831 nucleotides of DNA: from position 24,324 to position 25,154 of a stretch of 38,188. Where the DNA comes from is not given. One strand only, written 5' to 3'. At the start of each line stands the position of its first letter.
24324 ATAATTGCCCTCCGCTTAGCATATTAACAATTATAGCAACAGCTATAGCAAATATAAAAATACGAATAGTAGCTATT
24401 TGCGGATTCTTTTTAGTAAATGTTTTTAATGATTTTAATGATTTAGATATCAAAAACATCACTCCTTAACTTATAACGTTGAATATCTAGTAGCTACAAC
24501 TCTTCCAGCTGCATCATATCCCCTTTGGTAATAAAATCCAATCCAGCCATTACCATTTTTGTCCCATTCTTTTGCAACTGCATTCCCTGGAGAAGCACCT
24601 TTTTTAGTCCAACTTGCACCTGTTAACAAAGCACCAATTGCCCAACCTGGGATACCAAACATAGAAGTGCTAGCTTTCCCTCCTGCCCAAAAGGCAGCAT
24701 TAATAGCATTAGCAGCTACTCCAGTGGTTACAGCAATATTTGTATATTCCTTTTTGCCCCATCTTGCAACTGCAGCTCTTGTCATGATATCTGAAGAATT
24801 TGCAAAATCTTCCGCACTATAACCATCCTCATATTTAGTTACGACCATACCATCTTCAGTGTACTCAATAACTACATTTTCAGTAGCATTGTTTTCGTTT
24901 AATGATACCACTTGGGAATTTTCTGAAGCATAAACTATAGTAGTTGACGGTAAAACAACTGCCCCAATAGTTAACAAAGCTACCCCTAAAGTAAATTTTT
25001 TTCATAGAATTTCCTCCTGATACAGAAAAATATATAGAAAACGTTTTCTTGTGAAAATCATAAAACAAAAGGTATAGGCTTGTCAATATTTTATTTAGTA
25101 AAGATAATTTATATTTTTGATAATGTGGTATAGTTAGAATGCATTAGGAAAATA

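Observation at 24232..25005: Uncharacterised secreted Gly/Ala/Trp-rich protein plus small 2-TM partner: candidate Sec-dependent bacteriocin with immunity on the captured small plasmid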

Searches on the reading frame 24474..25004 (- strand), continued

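Call 72: search_protein_families(library=phrogs, proteins=[window:24474-25004:-, P0063, P0076], max_evalue=0.1)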
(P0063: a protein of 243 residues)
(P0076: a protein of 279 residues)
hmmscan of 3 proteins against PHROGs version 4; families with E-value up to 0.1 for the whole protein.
seq(177 aa): 0 families

P0063 (243 aa): 1 family
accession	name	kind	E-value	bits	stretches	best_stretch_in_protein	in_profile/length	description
phrog_32192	-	unknown function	0.023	15.6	1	68-184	4-124/125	-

P0076 (279 aa): 0 families

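Call 73: search_protein_families(library=padloc, proteins=[window:24474-25004:-], max_evalue=0.1)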
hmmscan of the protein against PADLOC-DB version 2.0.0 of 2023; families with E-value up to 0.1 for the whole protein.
seq(177 aa): 0 families

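Call 77: find_related_loci(query=A3, collection=genome_contigs, flank=3000)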
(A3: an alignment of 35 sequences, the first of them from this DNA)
Query A3 (177 aa) in genome_contigs; peptide patterns used: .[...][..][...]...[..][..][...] (x = any residue, [..] = any of these).
33 stretches matched a pattern; 17 encode a relative of the query (tblastn E <= 1e-3); 17 distinct loci.
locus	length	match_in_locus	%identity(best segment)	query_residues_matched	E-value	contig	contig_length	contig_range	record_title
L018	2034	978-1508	96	1-177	1e-118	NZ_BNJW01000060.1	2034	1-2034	Enterococcus lactis strain CCM 8412 contig60, whole genome shotgun sequence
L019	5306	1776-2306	84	1-177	3e-98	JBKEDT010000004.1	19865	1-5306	MAG: Enterococcus sp. isolate VLC_013 c_000003711009, whole genome shotgun sequence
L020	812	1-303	100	77-177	4e-68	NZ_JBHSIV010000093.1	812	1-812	Actinomycetospora atypica strain CGMCC 4.7093 spades_K_default_93, whole genome shotgun sequence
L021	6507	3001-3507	53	8-176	1e-51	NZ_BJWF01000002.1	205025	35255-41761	Enterococcus villorum strain NBRC 100699 sequence002, whole genome shotgun sequence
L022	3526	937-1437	53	1-176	1e-48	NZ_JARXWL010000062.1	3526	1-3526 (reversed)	Enterococcus sp. PF1-24 Ga0505171_62, whole genome shotgun sequence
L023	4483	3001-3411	58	38-176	2e-46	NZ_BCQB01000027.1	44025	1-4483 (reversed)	Enterococcus durans NBRC 100479 = LMG 10746 strain NBRC 100479, whole genome shotgun sequence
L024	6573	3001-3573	43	2-176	4e-44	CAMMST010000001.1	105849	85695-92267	MAG: Enterococcus cecorum isolate ERR4993662_bin.105_MetaWRAP_v1.1_MAG genome assembly, contig: NODE_211_length_105849_c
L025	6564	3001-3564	46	3-177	1e-42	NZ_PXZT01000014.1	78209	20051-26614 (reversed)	Trichococcus alkaliphilus strain B5 NODE_14_length_78209_cov_1169.6, whole genome shotgun sequence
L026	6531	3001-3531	48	1-176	3e-40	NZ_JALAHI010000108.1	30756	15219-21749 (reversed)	MAG: Enterococcus sp. isolate nf_bin.1 k141_69915, whole genome shotgun sequence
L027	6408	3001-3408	51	26-176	3e-36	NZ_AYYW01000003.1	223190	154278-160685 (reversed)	Ligilactobacillus animalis KCTC 3501 = DSM 20602 NODE_5, whole genome shotgun sequence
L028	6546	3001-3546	43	21-176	3e-35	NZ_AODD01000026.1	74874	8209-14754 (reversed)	Listeria grandensis FSL F6-0971 c26, whole genome shotgun sequence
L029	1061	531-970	65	3-177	1e-18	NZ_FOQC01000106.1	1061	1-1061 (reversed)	Trichococcus flocculiformis strain DSM 2094, whole genome shotgun sequence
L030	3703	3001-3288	36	69-169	2e-8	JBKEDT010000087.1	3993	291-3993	MAG: Enterococcus sp. isolate VLC_013 c_000002928041, whole genome shotgun sequence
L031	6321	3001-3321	30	47-161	6e-6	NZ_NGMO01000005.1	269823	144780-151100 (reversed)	Candidatus Enterococcus wittei strain 10A9_DIV0425 scaffold00005, whole genome shotgun sequence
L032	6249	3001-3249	33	92-163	1e-5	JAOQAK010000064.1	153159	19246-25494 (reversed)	MAG: Ferruginibacter sp. isolate RYN_280 scaffold_296345, whole genome shotgun sequence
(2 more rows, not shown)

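Call 87: fold_search(model_id=the predicted structure, library=pdb)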
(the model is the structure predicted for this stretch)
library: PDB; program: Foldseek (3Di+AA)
matches with E <= 10: 656; with E <= 0.001: 0
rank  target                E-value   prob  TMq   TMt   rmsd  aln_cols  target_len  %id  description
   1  3edp_B                2.1e-01  0.28  0.26  0.22   7.2       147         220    9  The crystal structure of the protein lin2111 (functionally unknown) from Listeria innocua Clip11262 (released 2008-09-16)
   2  3edp_A                2.9e-01  0.23  0.25  0.21   7.1       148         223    9  The crystal structure of the protein lin2111 (functionally unknown) from Listeria innocua Clip11262 (released 2008-09-16)
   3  3ddv_D                2.9e-01  0.21  0.26  0.31   7.6       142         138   12  The crystal structure of the transcriptional regulator (GntR family) from Enterococcus faecalis V583 (released 2008-10-07)
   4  3dkz_A                3.7e-01  0.38  0.12  0.17   1.2        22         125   36  Crystal structure of the Q7W9W5_BORPA protein from Bordetella parapertussis. Northeast Structural Genomics Consortium  (released 2008-08-26)
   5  3lhe                  4.5e-01  0.15  0.23  0.30   8.0       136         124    6  The crystal structure of the C-terminal domain of a GntR family transcriptional regulator from Bacillus anthracis str. S (released 2010-02-02)
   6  3dkz_B                4.8e-01  0.35  0.12  0.17   1.2        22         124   36  Crystal structure of the Q7W9W5_BORPA protein from Bordetella parapertussis. Northeast Structural Genomics Consortium  (released 2008-08-26)
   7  3e29_B                5.8e-01  0.35  0.12  0.15   1.2        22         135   23  X-Ray structure of the protein Q7WE92_BORBR from thioesterase superfamily. Northeast Structural Genomics Consortium Ta (released 2008-09-30)
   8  3e29_A                6.6e-01  0.33  0.12  0.16   1.2        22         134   23  X-Ray structure of the protein Q7WE92_BORBR from thioesterase superfamily. Northeast Structural Genomics Consortium Ta (released 2008-09-30)
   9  3khp_D                7.0e-01  0.25  0.14  0.09   2.0        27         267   33  Crystal structure of a possible dehydrogenase from Mycobacterium tuberculosis at 2.3A resolution (released 2009-12-01)
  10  5dkl_A                7.5e-01  0.35  0.13  0.17   1.4        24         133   25  Structure of the light-state dimer of the blue light photoreceptor Aureochrome 1a LOV from P. tricornutum (released 2016-01-13)
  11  3e29_C                7.5e-01  0.30  0.12  0.16   1.2        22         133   23  X-Ray structure of the protein Q7WE92_BORBR from thioesterase superfamily. Northeast Structural Genomics Consortium Ta (released 2008-09-30)
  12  2v9a_B                7.5e-01  0.28  0.14  0.22   4.2        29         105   21  Structure of Citrate-free Periplasmic Domain of Sensor Histidine Kinase CitA (released 2008-03-25)
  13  3f8l_A                7.5e-01  0.18  0.27  0.29   7.8       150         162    9  Crystal Structure of the Effector Domain of PhnF from Mycobacterium smegmatis (released 2009-11-17)
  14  6ugl_A                7.5e-01  0.10  0.12  0.10   7.9        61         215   16  Vibrio cholerae quorum-sensing receptor VqmA bound to its autoinducer ligand DPO (released 2020-01-29)
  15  6kju_B                8.5e-01  0.05  0.10  0.09   8.4        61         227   15  Huge conformation shift of Vibrio cholerae VqmA dimer in the absence of target DNA provides insight into DNA-binding m (released 2019-11-13)
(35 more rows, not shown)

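Call 89: list_cluster_members(proteins=[window:24474-25004:-, window:24259-24459:-])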
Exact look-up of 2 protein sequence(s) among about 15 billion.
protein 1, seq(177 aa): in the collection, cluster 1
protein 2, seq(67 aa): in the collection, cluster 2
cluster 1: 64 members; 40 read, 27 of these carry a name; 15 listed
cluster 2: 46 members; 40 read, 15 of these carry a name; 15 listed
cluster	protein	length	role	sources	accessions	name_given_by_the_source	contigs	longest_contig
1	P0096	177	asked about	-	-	TPA: hypothetical protein ONV50_002691 [Enterococcus faecium] | Secreted protein n=8 Tax=Bacteria TaxID=2 RepID=A0A3F3NKS9_ENTFC | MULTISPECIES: hypothetical protein [Bacteria]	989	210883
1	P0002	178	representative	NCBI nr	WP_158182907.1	hypothetical protein [Enterococcus faecium]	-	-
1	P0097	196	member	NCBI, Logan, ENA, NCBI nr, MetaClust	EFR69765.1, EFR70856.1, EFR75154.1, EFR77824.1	Gram-positive signal peptide protein, YSIRK family [Enterococcus faecium TX0133a04] | Gram-positive signal peptide protein, YSIRK family [Enterococcus faecium TX0133a01] | status=active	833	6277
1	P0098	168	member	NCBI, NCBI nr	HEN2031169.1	TPA: hypothetical protein U4B11_002566 [Enterococcus faecium] | hypothetical protein [Enterococcus faecium]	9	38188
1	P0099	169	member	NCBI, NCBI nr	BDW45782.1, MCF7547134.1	hypothetical protein JARBOU2402_30200 (plasmid) [Enterococcus faecium] | hypothetical protein [Enterococcus faecium]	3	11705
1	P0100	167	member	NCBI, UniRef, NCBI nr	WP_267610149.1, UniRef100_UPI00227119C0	hypothetical protein [Enterococcus faecium] | hypothetical protein n=1 Tax=Enterococcus faecium TaxID=1352 RepID=UPI00227119C0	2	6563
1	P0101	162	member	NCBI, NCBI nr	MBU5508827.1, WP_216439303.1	hypothetical protein KQI98_14035, partial [Enterococcus sp. S145_ASV_20] | hypothetical protein [Enterococcus sp. S145_ASV_20]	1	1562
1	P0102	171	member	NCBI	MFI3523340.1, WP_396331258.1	hypothetical protein, partial [Klebsiella pneumoniae]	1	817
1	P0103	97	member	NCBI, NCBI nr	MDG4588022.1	hypothetical protein P8939_11985, partial [Enterococcus faecium] | hypothetical protein [Enterococcus faecium]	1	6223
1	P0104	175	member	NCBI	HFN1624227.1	TPA: hypothetical protein ACHBG7_002605, partial [Enterococcus faecium]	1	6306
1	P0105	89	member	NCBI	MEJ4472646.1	hypothetical protein SJ887_14810, partial [Enterococcus faecium]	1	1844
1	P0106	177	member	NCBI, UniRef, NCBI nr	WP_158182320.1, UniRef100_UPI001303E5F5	hypothetical protein [Enterococcus faecium] | hypothetical protein n=1 Tax=Enterococcus faecium TaxID=1352 RepID=UPI001303E5F5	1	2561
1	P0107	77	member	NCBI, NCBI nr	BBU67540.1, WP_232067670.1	hypothetical protein EfmKUHS13_31580 (plasmid) [Enterococcus faecium] | hypothetical protein [Enterococcus faecium]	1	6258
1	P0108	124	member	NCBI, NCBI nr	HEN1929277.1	TPA: hypothetical protein U4A56_002604, partial [Enterococcus faecium] | hypothetical protein [Enterococcus faecium]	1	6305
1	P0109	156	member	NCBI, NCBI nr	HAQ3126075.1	TPA: hypothetical protein IXL78_002962, partial [Enterococcus faecium] | hypothetical protein [Enterococcus faecium]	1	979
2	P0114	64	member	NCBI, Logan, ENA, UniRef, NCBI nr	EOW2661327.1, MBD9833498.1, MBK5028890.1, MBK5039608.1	hypothetical protein AAK913_14525 [Enterococcus faecium] | hypothetical protein n=1 Tax=Enterococcus TaxID=1350 RepID=UPI000B53A576 | hypothetical protein [Enterococcus faecium]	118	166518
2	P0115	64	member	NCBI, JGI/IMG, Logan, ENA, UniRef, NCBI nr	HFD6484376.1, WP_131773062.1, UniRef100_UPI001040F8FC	hypothetical protein [Enterococcus hirae] | hypothetical protein n=1 Tax=Enterococcus hirae TaxID=1354 RepID=UPI001040F8FC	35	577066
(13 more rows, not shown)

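Call 90: find_encoding_contigs(protein=P0115, flank=3000, max_places=4)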
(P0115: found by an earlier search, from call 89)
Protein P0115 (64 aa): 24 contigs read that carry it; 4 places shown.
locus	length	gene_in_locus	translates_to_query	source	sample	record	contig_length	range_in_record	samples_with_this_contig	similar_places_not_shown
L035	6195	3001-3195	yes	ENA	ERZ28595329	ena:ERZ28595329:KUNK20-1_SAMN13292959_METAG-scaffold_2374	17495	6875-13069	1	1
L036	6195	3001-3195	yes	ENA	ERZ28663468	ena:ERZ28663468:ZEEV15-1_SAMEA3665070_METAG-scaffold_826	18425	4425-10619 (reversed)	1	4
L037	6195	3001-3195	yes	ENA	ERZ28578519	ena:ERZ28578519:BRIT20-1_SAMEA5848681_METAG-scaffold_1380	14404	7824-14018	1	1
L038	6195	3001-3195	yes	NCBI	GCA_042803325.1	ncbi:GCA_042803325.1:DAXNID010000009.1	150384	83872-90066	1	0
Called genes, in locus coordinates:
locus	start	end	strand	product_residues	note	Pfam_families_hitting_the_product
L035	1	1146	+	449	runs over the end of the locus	PF01266:DAO (faint), PF02254:TrkA_N (faint), PF02826:2-Hacid_dh_C (faint), PF03486:HI0933_like (faint), PF07992:Pyr_redox_2, PF13738:Pyr_redox_3, PF00070:Pyr_redox, PF02852:Pyr_redox_dim, +3 more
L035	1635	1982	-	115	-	-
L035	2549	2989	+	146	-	-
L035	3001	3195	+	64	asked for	-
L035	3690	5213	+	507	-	PF13245:AAA_19 (faint), PF13604:AAA_30, PF01443:Viral_helicase1, PF09848:SLFN-g3_helicase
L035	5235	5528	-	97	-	-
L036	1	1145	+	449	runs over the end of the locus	PF01266:DAO (faint), PF02254:TrkA_N (faint), PF02826:2-Hacid_dh_C (faint), PF03486:HI0933_like (faint), PF07992:Pyr_redox_2, PF13738:Pyr_redox_3, PF00070:Pyr_redox, PF02852:Pyr_redox_dim, +3 more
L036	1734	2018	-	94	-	-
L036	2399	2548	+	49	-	-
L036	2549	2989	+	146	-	-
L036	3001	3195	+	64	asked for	-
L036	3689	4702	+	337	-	PF13604:AAA_30, PF09848:SLFN-g3_helicase, PF13245:AAA_19 (faint)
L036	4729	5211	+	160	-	-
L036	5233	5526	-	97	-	-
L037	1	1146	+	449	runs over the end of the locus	PF01266:DAO (faint), PF02254:TrkA_N (faint), PF02826:2-Hacid_dh_C (faint), PF03486:HI0933_like (faint), PF07992:Pyr_redox_2, PF13738:Pyr_redox_3, PF00070:Pyr_redox, PF02852:Pyr_redox_dim, +3 more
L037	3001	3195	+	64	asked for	-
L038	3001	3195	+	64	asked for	-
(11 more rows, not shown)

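Call 91: find_encoding_contigs(protein=P0114, flank=3000, max_places=4)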
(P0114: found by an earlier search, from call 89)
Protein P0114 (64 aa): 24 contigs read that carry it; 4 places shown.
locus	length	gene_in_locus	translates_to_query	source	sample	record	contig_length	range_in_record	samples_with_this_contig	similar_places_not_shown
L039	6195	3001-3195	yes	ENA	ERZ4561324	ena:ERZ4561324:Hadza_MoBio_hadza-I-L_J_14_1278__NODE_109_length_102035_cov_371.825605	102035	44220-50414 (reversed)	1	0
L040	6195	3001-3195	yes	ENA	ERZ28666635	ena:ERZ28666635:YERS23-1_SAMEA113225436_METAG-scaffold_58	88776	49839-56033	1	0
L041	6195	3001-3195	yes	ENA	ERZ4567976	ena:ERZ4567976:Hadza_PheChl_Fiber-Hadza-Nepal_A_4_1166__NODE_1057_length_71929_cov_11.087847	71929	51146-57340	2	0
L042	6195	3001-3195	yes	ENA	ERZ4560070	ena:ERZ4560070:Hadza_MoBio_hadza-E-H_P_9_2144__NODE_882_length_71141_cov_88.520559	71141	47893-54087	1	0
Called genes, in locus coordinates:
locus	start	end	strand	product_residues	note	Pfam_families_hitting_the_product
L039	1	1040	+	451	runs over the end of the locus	PF21654:DncV-like_NTFase, PF18134:AGS_C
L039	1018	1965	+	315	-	PF18167:Sa_NUDIX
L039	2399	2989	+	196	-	-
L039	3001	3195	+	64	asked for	-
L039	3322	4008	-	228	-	PF00665:rve, PF13610:DDE_Tnp_IS240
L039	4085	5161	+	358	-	-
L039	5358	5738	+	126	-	PF01420:Methylase_S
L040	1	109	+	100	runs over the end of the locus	-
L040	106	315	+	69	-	-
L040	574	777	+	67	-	-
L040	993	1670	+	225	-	PF19157:DUF5839 (faint)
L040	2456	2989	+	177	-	-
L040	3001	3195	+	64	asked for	-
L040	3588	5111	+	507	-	PF13245:AAA_19 (faint), PF13604:AAA_30, PF01443:Viral_helicase1, PF09848:SLFN-g3_helicase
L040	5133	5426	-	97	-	-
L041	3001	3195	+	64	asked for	-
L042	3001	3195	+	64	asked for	-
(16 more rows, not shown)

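Call 97: fold_search(model_id=the predicted structure, library=viral)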
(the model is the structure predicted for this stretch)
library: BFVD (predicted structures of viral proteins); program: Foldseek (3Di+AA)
matches with E <= 10: 286; with E <= 0.001: 0
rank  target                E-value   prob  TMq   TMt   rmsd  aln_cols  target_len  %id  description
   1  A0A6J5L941            2.0e-01  0.05  0.15  0.07  20.2       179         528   13  histidine kinase [uncultured Caudovirales phage]
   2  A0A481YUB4            3.3e-01  0.08  0.20  0.19  20.0       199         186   10  Uncharacterized protein [Marseillevirus LCMAC103]
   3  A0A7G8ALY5            5.1e-01  0.15  0.14  0.09  18.8        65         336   15  (no name in the UniProt tables at hand)
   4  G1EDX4                5.1e-01  0.03  0.11  0.11  18.3       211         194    8  (no name in the UniProt tables at hand)
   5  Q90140                9.6e-01  0.02  0.11  0.08  10.0        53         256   17  Ustilago maydis virus P1 (M1) [Ustilago maydis virus 1]
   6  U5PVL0                1.2e+00  0.13  0.12  0.26   1.9        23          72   17  Uncharacterized protein [Acinetobacter phage Petty]
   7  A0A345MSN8            1.2e+00  0.06  0.17  0.27  16.2       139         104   14  (no name in the UniProt tables at hand)
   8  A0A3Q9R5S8            1.2e+00  0.06  0.11  0.11   9.3        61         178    8  (no name in the UniProt tables at hand)
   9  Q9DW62                1.3e+00  0.01  0.13  0.11  23.1       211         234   10  Pr131 [Rat cytomegalovirus (strain Maastricht)]
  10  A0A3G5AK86            1.4e+00  0.09  0.12  0.07  17.1        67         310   12  Leucine rich repeat N-terminal domain and serine-threonine/tyrosine-protein kinase catalytic domain containing protein [Solumvirus sp.]
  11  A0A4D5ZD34            1.5e+00  0.02  0.09  0.10  14.1        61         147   18  Uncharacterized protein [Burkholderia phage BcepSaruman]
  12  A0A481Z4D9            1.5e+00  0.02  0.13  0.04  15.5       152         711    7  Uncharacterized protein [Pithovirus LCPAC102]
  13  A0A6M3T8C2            1.6e+00  0.09  0.28  0.22   7.6       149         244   11  (no name in the UniProt tables at hand)
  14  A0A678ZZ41            1.6e+00  0.06  0.11  0.21  13.2        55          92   18  Uncharacterized protein [Pectobacterium phage Arno162]
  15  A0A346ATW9            1.7e+00  0.05  0.17  0.11  16.9       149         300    9  (no name in the UniProt tables at hand)
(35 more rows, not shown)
